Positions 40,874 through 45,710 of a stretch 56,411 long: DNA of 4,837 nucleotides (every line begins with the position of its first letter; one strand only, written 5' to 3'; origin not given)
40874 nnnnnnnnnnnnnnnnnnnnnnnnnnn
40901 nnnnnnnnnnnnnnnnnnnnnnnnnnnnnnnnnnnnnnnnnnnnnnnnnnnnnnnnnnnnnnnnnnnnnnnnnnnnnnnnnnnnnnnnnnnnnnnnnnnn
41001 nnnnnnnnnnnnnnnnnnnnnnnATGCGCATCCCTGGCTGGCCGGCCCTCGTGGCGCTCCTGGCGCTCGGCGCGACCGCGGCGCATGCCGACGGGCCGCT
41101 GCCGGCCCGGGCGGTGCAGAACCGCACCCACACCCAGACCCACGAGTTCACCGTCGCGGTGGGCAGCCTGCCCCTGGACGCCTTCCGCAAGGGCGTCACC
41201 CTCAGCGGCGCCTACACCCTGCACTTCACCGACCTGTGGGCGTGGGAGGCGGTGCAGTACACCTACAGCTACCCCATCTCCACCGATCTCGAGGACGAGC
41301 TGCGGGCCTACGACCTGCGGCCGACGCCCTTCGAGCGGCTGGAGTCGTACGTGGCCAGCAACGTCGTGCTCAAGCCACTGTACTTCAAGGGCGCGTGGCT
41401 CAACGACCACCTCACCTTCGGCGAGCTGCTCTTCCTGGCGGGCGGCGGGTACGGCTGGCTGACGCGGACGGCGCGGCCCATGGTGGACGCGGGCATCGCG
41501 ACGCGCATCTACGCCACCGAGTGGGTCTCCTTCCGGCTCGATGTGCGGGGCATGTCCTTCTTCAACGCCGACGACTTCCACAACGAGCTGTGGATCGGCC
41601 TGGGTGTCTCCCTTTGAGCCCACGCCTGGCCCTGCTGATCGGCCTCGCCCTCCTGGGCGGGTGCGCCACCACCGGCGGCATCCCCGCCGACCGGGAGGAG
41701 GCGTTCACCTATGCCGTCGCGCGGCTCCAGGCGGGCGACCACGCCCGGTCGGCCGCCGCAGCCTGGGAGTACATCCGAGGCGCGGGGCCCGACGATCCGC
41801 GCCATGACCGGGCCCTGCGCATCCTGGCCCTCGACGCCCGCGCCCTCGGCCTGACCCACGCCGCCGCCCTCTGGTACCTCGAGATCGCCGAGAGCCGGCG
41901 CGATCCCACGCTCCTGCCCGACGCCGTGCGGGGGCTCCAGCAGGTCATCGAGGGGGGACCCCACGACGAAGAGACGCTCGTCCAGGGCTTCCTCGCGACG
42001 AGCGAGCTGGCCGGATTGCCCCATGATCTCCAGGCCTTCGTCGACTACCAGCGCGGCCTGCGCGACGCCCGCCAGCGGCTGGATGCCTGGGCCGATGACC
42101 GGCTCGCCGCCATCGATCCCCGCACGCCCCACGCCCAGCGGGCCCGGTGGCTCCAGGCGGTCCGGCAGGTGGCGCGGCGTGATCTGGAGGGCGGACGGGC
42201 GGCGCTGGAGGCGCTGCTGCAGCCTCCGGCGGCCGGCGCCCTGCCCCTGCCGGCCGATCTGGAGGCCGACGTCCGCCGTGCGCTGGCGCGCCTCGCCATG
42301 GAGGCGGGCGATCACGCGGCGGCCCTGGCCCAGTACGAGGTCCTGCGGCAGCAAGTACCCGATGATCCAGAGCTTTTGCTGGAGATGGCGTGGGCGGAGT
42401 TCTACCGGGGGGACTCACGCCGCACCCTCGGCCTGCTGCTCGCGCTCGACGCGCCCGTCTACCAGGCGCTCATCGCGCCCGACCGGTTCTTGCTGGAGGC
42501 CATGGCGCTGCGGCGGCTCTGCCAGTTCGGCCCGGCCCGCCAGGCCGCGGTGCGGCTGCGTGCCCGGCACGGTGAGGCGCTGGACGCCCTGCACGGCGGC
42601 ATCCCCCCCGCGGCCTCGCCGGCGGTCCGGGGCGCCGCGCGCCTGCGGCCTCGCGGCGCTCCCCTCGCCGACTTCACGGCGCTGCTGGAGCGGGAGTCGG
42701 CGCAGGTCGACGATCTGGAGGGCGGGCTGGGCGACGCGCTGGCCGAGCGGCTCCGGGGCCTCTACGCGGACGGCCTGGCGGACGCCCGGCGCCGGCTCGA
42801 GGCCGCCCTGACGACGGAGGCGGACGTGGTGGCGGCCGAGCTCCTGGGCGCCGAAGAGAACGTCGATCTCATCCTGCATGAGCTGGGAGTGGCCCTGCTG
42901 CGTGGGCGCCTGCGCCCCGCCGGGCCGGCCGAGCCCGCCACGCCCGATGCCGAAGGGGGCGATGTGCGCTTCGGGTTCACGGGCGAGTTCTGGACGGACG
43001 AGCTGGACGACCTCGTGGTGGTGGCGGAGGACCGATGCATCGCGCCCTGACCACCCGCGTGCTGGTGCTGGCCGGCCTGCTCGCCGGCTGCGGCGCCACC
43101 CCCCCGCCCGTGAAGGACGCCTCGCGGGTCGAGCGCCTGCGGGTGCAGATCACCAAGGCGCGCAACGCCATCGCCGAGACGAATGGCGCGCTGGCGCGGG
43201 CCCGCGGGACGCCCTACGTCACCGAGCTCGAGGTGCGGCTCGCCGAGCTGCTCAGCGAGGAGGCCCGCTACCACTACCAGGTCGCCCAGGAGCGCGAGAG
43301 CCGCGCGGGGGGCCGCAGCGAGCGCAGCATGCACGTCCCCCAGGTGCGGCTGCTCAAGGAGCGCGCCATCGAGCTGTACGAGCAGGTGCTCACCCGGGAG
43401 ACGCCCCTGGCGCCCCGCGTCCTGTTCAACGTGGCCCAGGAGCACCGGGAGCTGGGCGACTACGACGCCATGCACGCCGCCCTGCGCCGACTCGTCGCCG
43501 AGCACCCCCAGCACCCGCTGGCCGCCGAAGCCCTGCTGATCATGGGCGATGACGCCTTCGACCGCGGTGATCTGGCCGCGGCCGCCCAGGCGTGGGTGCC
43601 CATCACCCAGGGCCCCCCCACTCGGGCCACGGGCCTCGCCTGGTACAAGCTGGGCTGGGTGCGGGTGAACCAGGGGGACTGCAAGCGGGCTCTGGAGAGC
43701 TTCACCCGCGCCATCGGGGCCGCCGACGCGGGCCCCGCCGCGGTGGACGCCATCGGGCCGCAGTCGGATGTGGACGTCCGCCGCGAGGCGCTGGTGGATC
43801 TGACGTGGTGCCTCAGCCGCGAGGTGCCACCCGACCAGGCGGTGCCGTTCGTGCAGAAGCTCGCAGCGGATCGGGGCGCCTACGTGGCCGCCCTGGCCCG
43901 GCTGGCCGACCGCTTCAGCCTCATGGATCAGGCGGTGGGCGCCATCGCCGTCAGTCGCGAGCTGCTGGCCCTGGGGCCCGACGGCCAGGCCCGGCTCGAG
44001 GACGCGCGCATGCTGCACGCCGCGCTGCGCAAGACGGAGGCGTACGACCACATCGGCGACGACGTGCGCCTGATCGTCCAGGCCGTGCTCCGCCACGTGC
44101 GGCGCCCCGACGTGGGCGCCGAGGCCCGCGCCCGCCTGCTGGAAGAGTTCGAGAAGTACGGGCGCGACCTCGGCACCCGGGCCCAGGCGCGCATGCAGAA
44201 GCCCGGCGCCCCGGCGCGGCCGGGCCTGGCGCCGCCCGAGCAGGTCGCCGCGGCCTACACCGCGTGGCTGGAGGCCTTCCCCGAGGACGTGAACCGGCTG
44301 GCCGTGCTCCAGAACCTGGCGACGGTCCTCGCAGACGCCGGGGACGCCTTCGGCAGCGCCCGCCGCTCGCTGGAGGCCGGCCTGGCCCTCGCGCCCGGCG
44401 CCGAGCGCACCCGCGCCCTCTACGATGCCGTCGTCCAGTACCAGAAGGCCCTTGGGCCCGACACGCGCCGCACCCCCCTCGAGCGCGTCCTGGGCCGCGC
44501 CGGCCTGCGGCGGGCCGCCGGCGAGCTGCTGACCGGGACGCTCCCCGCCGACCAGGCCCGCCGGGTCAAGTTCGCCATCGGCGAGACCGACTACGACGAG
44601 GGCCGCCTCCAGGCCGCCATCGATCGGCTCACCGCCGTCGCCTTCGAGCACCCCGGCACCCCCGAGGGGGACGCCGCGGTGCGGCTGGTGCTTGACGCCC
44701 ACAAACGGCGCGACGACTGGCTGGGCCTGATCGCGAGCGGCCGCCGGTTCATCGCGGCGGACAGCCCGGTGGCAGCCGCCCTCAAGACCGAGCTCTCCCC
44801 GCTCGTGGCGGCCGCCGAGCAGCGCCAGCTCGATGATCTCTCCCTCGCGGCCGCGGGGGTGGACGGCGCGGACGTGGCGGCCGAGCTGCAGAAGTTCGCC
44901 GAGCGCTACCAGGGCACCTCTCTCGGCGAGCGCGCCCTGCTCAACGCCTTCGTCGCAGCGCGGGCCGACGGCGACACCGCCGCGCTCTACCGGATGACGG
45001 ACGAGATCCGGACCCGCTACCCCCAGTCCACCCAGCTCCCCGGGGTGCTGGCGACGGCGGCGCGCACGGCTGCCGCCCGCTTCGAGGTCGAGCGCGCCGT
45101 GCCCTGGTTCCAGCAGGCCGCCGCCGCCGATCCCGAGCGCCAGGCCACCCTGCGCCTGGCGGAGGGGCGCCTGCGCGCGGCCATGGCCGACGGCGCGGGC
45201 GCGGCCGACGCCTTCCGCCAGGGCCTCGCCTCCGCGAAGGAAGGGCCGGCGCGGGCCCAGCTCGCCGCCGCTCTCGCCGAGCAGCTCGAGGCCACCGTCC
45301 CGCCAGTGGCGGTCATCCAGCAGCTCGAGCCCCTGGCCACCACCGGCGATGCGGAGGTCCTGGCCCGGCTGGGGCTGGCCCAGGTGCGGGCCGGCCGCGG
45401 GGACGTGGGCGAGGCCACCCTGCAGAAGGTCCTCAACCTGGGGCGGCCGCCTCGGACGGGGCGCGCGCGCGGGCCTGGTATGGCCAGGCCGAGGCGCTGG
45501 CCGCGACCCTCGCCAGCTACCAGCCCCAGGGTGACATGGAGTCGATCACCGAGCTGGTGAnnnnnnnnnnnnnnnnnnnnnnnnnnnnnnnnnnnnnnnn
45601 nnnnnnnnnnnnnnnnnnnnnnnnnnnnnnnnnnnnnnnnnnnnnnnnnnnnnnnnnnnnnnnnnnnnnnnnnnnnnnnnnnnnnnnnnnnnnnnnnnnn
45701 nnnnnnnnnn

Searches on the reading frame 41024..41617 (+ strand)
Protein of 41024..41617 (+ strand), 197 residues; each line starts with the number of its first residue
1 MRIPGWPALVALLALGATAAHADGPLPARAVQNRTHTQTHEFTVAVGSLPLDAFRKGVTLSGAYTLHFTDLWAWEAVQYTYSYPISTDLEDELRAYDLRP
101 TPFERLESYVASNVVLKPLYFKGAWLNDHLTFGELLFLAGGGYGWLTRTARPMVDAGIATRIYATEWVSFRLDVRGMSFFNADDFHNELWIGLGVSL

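Call 11: search_protein_families(library=ncbifam, proteins=[window:41024-41617:+], max_evalue=0.01)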
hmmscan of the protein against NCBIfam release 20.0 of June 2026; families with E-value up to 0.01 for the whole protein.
window:41024-41617:+ (197 aa): 1 family
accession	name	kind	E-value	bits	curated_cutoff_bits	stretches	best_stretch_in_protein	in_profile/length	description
TIGR04565.1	OMP_myx_plus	subfamily_domain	6.6e-17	62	60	1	46-196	1-158/161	outer membrane beta-barrel domain-containing protein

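Call 12: search_protein_families(library=pfam, proteins=[window:41024-41617:+], max_evalue=0.01)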
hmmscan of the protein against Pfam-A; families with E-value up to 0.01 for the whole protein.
window:41024-41617:+ (197 aa): 0 families

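Call 14: find_related_loci(query=window:41024-41617:+, collection=genome_contigs, flank=5000)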
Query window:41024-41617:+ (197 aa) in genome_contigs; peptide patterns used: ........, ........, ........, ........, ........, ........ (x = any residue, [..] = any of these).
134 stretches matched a pattern; 2 encode a relative of the query (tblastn E <= 1e-3); 2 distinct loci.
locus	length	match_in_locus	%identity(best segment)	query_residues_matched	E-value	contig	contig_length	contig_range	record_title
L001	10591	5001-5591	85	1-197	3e-105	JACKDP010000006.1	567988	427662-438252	MAG: Myxococcales bacterium isolate HK-STAS-MYXO-10 HK-STAS-MYXO-10_6, whole genome shotgun sequence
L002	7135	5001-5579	62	6-197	3e-80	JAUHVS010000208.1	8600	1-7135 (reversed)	MAG: bacterium isolate 1_bin.25 NODE_3708_length_8600_cov_0.895078, whole genome shotgun sequence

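Call 15: find_encoding_contigs(protein=window:41024-41617:+, flank=3000, max_places=6)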
Protein window:41024-41617:+ (197 aa): no gene with exactly this product is on record in the collection.
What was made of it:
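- Tried and rejected: Exact-protein look-up of the window's OMP found no contig on record (call 15).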

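Call 20: find_homologous_proteins(query=window:41024-41617:+, max_evalue=1e-20)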
Query window:41024-41617:+ (197 aa): 110 proteins with E <= 1e-20 among 1519 candidates.
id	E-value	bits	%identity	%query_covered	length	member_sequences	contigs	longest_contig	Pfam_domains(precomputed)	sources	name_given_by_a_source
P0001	3.8e-130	450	100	100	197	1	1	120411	-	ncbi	ncbi:MAG: outer membrane beta-barrel domain-containing protein [bacterium]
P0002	6.7e-113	393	85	100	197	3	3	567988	-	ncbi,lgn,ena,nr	ncbi:MAG: outer membrane beta-barrel domain-containing protein [Myxococcales bacterium]|nr:outer mem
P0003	4.7e-93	329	75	96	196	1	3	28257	-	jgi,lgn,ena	-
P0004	2.0e-83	297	70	95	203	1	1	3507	-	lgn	-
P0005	6.7e-82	292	65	97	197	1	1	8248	-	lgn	-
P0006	2.4e-81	290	69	96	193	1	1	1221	-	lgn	-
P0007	1.2e-80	288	69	90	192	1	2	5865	-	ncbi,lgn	-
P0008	1.5e-80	288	66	98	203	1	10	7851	-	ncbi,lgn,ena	-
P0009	1.5e-80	288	69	91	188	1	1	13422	-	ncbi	-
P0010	2.4e-80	287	69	91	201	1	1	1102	-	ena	-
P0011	1.5e-79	285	64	96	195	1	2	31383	-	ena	-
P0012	3.5e-79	283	67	96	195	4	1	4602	-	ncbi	-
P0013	8.0e-79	282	65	96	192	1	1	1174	-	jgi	-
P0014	8.5e-79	282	65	96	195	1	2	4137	-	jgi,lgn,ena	jgi:outer membrane beta-barrel protein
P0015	1.6e-77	278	62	95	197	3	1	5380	-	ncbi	-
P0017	2.6e-77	277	64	96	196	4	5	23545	-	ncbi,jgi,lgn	jgi:outer membrane beta-barrel protein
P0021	6.2e-75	269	62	89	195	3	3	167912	-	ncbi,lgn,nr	ncbi:MAG: outer membrane beta-barrel domain-containing protein [Myxococcales bacterium]|nr:outer mem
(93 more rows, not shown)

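Call 21: find_encoding_contigs(protein=P0003, flank=2500, max_places=2)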
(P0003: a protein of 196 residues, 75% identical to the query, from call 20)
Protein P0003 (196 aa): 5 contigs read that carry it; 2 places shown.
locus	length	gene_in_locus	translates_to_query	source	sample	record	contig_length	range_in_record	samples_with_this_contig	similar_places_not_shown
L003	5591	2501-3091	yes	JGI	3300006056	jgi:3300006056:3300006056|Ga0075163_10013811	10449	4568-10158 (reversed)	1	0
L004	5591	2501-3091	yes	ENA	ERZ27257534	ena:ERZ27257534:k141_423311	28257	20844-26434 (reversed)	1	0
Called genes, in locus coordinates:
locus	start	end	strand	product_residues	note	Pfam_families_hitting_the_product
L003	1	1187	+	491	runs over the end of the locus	?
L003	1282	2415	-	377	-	-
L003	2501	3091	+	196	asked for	-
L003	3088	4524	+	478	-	PF13432:TPR_16 (faint), PF14559:TPR_19 (weak)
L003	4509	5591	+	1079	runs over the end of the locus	PF07719:TPR_2 (faint), PF13174:TPR_6 (faint), PF13181:TPR_8 (faint), PF13432:TPR_16 (weak)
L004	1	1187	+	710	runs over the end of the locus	PF00069:Pkinase, PF07714:PK_Tyr_Ser-Thr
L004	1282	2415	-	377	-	-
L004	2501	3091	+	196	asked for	-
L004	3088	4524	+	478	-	PF13432:TPR_16 (faint), PF14559:TPR_19 (weak)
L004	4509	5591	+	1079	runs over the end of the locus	PF07719:TPR_2 (faint), PF13174:TPR_6 (faint), PF13181:TPR_8 (faint), PF13432:TPR_16 (weak)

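Call 22: find_encoding_contigs(protein=P0004, flank=2500, max_places=1)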
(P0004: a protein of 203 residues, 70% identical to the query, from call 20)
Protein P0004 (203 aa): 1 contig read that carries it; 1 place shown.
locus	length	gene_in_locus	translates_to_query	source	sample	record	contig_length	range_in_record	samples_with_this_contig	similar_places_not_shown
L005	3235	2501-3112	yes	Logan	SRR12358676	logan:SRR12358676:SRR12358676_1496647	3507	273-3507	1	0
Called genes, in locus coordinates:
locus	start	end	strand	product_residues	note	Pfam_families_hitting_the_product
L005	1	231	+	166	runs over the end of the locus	?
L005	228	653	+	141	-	-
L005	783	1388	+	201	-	-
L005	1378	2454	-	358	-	-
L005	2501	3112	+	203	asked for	-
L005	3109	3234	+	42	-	?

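Call 23: find_encoding_contigs(protein=P0009, flank=2500, max_places=1)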
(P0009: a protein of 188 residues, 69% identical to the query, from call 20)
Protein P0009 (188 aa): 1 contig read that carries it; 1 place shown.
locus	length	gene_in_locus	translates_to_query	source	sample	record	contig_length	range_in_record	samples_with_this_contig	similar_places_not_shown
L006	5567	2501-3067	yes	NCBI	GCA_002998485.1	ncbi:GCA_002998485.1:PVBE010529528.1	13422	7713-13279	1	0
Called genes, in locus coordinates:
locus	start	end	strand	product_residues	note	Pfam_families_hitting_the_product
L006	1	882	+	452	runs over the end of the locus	-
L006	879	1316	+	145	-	-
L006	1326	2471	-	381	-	-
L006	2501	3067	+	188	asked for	-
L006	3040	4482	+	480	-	PF14559:TPR_19 (weak)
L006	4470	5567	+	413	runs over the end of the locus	?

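Call 24: find_encoding_contigs(protein=P0007, flank=2500, max_places=1)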
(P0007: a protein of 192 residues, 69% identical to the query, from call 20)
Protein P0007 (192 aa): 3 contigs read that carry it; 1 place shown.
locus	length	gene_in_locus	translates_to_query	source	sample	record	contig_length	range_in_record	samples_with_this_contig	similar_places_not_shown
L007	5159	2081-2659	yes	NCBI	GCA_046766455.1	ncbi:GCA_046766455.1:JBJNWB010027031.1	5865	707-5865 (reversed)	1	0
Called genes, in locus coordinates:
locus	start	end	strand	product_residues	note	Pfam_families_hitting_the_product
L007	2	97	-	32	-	?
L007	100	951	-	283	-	PF00106:adh_short, PF13561:adh_short_C2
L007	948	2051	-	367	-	-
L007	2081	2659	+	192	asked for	-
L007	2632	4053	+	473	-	PF13432:TPR_16 (faint)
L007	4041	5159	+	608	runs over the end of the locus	?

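Call 28: find_encoding_contigs(protein=P0011, flank=2500, max_places=1)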
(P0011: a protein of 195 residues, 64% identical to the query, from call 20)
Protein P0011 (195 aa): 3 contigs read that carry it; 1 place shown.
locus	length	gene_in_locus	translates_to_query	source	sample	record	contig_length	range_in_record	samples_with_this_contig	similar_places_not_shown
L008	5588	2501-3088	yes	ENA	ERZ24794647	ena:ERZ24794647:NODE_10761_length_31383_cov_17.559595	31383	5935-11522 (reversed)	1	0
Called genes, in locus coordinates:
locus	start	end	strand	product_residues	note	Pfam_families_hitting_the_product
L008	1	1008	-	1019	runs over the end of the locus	PF04434:SWIM (faint), PF00176:SNF2-rel_dom, PF04851:ResIII, PF00271:Helicase_C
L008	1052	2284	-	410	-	-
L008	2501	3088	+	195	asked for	-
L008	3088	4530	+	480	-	PF14559:TPR_19 (weak)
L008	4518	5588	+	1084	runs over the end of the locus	PF13424:TPR_12 (faint), PF13174:TPR_6 (faint), PF00515:TPR_1 (faint), PF07719:TPR_2 (faint), PF13181:TPR_8 (faint), PF13432:TPR_16 (weak)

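Call 29: find_encoding_contigs(protein=P0017, flank=2500, max_places=1)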
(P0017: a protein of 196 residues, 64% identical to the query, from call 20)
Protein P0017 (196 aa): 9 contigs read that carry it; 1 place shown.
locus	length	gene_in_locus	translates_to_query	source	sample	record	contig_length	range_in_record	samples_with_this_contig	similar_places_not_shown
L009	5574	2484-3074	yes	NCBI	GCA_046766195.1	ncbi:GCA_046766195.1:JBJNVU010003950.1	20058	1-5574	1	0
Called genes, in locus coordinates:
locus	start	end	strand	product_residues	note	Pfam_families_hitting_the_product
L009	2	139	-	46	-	?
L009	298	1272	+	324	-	PF02633:Creatininase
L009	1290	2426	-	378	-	PF08309:LVIVD (faint)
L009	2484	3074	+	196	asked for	-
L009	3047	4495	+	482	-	PF13432:TPR_16 (weak), PF13428:TPR_14 (weak), PF13432:TPR_16 (weak), PF14559:TPR_19 (weak)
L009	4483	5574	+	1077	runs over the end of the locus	PF13181:TPR_8 (faint), PF07719:TPR_2 (faint), PF13174:TPR_6 (faint), PF13432:TPR_16 (weak)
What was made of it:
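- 41024..41617 (+): Outer-membrane beta-barrel protein (TIGR04565 OMP_myx_plus). It is the first gene of an OMP-TPR-TPR unit. The next gene starts at TTG 41614, overlapping the OMP stop codon. The synteny is conserved in relatives (calls 21-24, 28, 29).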

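Call 30: find_encoding_contigs(protein=P0021, flank=2500, max_places=1)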
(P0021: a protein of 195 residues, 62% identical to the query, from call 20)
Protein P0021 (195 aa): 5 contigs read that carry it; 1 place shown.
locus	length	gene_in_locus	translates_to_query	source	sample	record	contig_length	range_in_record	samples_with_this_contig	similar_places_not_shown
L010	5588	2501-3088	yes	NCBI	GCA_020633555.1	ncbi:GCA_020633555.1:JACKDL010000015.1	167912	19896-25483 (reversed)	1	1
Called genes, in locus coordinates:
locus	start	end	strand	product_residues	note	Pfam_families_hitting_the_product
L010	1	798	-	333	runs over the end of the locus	PF03747:ADP_ribosyl_GH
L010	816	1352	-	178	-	-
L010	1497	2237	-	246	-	-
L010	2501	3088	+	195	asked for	-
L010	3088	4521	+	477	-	-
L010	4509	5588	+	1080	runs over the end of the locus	PF13174:TPR_6 (faint), PF13432:TPR_16 (weak)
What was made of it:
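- On Dimeric-regulator operator: The flanking genes differ between relatives (calls 21-24, 28-30).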

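Call 49: find_related_loci(query=A2, collection=metagenome_contigs, flank=1500)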
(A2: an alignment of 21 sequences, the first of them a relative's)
Query A2 (197 aa) in metagenome_contigs; peptide patterns used: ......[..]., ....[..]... (x = any residue, [..] = any of these).
199 stretches matched a pattern; 22 encode a relative of the query (tblastn E <= 1e-3); 22 distinct loci.
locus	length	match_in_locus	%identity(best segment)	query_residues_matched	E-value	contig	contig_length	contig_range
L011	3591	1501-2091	73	1-197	2e-96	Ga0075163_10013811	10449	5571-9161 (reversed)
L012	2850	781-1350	67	8-197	4e-84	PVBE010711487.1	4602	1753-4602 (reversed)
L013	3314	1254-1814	60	9-197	3e-75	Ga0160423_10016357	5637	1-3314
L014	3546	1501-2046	59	14-197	2e-73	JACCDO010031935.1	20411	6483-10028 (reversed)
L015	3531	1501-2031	69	19-195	3e-73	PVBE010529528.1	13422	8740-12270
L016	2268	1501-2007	59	20-188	3e-70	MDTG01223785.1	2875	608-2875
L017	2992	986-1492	60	20-188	8e-69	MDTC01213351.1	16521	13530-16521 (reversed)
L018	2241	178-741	57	10-197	1e-67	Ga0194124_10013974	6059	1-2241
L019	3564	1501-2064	57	10-197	3e-67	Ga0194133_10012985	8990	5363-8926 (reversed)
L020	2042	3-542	59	18-197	2e-67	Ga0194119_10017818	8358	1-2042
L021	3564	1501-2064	57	10-197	4e-67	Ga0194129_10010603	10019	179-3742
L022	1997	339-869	57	20-197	7e-68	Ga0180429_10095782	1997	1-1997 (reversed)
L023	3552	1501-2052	54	14-197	5e-64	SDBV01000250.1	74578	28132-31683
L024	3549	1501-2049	56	20-197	3e-62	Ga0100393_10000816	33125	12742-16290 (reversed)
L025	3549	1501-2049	56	20-197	3e-62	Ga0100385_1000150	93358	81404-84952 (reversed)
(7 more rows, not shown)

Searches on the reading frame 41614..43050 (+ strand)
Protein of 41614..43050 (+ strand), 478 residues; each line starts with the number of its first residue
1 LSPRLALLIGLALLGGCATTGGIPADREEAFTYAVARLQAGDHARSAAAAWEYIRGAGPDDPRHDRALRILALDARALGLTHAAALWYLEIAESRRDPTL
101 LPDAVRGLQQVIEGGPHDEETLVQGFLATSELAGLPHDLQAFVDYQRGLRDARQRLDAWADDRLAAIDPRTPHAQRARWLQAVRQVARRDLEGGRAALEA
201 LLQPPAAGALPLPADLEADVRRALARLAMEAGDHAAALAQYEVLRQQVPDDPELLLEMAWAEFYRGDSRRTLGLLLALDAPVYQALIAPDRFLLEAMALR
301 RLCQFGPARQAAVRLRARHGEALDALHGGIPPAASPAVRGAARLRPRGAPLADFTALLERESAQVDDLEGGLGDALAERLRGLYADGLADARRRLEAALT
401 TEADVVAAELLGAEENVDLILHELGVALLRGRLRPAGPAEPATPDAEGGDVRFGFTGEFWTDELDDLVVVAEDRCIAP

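Call 47: search_protein_families(library=pfam, proteins=[window:41614-43050:+], max_evalue=0.001)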
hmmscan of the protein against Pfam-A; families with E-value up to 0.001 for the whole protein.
window:41614-43050:+ (478 aa): 1 family
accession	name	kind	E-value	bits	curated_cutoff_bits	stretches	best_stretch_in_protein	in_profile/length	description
PF13428.12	TPR_14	-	0.0006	20.7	23.5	1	219-259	2-42/44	Tetratricopeptide repeat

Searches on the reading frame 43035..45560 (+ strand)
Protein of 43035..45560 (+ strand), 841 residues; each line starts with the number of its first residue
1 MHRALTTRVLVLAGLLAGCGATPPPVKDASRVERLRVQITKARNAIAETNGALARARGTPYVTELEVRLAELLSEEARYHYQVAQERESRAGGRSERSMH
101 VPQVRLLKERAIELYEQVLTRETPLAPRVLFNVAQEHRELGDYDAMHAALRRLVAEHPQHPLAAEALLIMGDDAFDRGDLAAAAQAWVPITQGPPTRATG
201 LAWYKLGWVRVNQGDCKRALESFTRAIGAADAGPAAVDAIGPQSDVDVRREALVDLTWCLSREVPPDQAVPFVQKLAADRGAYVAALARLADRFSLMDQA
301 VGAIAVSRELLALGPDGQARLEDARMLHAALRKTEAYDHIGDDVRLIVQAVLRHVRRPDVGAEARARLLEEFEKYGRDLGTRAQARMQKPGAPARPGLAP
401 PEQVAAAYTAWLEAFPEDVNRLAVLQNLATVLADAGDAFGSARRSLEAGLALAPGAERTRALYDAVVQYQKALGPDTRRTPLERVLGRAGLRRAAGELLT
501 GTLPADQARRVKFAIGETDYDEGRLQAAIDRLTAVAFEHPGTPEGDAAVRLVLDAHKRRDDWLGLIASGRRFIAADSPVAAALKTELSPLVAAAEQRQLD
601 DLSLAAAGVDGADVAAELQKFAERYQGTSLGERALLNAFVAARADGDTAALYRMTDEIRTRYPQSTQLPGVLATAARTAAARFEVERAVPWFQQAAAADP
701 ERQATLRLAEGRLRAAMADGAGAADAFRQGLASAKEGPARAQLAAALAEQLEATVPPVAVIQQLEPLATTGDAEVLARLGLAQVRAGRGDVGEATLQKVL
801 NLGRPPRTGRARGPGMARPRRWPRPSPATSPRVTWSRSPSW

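Call 47: search_protein_families(library=pfam, proteins=[window:43035-45560:+], max_evalue=0.001)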
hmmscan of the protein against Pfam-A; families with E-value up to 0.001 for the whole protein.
window:43035-45560:+ (841 aa): 6 families
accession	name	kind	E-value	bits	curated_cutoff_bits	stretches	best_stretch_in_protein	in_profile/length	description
PF13181.12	TPR_8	-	3e-06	27.4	25.7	0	202-229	3-30/34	Tetratricopeptide repeat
PF13174.12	TPR_6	-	1.6e-05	25.7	26.3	0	202-227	2-27/33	Tetratricopeptide repeat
PF13432.12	TPR_16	-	9.2e-05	23.3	32.7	0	134-187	4-53/65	Tetratricopeptide repeat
PF07719.23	TPR_2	-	0.00075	19.9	27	0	201-227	2-28/34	Tetratricopeptide repeat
PF13424.12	TPR_12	-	0.00088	19.9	30.1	0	109-145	27-63/77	Tetratricopeptide repeat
PF09976.15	TPR_21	-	0.00089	19.5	25.5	1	130-225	42-138/193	Tetratricopeptide repeat-like domain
